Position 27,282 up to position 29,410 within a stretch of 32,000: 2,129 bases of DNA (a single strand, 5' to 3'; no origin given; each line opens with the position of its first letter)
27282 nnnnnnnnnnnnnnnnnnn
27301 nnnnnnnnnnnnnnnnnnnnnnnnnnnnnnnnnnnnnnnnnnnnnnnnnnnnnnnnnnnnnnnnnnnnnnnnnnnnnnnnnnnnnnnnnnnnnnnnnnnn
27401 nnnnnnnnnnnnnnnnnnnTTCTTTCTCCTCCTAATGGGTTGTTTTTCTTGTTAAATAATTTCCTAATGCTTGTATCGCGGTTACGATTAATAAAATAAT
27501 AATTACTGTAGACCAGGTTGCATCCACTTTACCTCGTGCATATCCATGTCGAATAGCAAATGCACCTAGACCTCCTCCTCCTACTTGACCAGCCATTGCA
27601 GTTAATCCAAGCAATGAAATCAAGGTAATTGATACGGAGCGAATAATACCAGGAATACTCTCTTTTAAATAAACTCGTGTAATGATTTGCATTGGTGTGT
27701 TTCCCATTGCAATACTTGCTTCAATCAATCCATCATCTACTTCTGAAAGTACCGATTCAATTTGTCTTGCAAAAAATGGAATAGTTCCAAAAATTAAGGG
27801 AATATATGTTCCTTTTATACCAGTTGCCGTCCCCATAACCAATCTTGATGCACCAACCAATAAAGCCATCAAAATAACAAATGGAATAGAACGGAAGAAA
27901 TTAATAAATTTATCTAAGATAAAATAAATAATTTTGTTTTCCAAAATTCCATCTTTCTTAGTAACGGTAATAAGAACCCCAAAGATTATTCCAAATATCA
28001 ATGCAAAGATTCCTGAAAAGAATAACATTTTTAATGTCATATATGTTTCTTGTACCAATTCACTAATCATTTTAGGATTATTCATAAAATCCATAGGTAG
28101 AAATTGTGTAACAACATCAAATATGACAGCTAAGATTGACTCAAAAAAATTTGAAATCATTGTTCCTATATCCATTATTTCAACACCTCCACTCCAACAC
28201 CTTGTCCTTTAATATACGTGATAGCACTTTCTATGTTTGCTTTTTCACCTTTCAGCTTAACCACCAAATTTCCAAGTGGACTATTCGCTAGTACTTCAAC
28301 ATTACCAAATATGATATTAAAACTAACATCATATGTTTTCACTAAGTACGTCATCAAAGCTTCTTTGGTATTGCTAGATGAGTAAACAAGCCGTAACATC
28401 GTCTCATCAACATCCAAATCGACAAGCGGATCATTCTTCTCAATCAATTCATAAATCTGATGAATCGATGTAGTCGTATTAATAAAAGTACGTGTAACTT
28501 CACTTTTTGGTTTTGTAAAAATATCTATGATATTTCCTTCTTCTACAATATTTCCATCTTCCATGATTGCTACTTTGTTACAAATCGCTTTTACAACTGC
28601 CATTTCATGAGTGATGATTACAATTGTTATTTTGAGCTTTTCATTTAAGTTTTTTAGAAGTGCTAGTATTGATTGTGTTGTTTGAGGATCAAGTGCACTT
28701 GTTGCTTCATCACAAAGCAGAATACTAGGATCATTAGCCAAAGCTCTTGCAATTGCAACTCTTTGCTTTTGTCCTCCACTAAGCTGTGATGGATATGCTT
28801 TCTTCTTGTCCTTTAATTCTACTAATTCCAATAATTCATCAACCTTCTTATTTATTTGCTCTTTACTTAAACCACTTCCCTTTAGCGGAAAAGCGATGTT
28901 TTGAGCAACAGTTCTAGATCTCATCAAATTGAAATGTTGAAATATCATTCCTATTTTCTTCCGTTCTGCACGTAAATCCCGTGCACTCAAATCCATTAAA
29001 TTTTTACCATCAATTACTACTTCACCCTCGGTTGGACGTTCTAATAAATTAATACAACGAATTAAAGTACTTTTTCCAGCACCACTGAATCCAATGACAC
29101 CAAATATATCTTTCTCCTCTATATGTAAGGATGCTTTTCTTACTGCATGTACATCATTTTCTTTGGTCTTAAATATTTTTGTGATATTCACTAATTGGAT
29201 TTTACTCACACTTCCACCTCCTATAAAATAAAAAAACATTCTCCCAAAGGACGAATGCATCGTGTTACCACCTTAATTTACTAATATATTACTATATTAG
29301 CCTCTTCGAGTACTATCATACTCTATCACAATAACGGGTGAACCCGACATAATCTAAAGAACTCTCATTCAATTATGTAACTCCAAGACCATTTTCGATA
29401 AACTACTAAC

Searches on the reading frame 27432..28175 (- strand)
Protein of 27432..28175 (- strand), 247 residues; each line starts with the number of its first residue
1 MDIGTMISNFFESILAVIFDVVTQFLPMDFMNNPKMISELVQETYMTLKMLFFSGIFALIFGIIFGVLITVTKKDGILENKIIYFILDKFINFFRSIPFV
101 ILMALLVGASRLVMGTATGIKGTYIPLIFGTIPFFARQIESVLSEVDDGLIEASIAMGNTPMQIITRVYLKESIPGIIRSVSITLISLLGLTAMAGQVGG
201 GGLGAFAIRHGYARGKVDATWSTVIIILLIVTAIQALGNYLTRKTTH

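Call 6: search_protein_families(library=pfam, proteins=[window:27432-28175:-])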
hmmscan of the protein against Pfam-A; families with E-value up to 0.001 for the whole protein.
window:27432-28175:- (247 aa): 1 family
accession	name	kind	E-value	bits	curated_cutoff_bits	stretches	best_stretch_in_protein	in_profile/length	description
PF00528.27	BPD_transp_1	-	2.1e-18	67.2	26.4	1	62-245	1-182/184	Binding-protein-dependent transport system inner membrane component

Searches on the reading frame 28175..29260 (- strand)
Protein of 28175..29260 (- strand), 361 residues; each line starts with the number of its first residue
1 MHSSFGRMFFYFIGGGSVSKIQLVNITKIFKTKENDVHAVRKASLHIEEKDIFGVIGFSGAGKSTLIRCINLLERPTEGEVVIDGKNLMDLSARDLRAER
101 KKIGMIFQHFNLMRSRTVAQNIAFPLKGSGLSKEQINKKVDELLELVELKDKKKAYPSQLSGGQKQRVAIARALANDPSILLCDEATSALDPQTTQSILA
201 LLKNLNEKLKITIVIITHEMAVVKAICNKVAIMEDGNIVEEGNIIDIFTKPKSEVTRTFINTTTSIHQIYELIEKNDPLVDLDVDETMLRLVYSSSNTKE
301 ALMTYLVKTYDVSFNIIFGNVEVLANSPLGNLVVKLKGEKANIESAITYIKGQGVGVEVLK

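Call 6: search_protein_families(library=pfam, proteins=[window:28175-29260:-])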
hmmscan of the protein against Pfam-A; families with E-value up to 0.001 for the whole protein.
window:28175-29260:- (361 aa): 5 families
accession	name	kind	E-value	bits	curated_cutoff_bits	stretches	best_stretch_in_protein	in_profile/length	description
PF00005.33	ABC_tran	-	8.5e-36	124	25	1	41-188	2-137/137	ABC transporter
PF09383.16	NIL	-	6.5e-21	74.4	24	1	288-359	2-73/73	NIL domain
PF02463.25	SMC_N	-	7.4e-11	42.3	40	1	50-226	24-207/220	RecF/RecN/SMC N terminal domain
PF13304.12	AAA_21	-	7.6e-10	39.8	27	1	125-223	198-303/304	AAA domain, putative AbiEii toxin, Type IV TA system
PF13401.12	AAA_22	-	0.00043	21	27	0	50-215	5-120/130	AAA domain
